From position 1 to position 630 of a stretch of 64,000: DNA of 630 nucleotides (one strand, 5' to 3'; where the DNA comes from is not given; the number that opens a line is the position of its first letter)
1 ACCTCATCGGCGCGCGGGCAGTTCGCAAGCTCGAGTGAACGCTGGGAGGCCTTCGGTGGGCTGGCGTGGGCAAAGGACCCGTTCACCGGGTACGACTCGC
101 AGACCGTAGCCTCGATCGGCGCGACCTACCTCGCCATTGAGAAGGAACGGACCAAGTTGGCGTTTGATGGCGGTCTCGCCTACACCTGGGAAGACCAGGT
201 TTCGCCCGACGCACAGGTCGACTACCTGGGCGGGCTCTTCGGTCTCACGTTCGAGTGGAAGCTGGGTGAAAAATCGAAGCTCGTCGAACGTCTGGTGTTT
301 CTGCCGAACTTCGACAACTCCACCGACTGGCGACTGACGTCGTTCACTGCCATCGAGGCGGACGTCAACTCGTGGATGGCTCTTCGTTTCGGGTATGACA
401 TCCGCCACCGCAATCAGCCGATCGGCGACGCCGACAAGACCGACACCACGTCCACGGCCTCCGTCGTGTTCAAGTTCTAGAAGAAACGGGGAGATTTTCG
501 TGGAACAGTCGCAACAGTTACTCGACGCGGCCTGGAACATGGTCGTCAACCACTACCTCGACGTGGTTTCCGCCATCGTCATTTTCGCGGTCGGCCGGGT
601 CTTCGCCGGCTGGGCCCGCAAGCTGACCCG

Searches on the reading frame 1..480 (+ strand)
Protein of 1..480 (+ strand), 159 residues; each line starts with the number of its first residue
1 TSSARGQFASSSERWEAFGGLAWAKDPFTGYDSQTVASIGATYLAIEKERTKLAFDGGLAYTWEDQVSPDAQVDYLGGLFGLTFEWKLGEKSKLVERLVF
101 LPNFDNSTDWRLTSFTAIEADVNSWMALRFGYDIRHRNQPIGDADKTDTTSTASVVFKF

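Call 34: search_protein_families(library=pfam, proteins=[window:1-480:+], max_evalue=0.0001)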
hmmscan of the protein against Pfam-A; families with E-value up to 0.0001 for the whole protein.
window:1-480:+ (159 aa): 1 family
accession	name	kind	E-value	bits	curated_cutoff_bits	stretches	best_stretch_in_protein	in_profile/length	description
PF04338.18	DUF481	-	1e-31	111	21.1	1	12-159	63-210/210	Protein of unknown function, DUF481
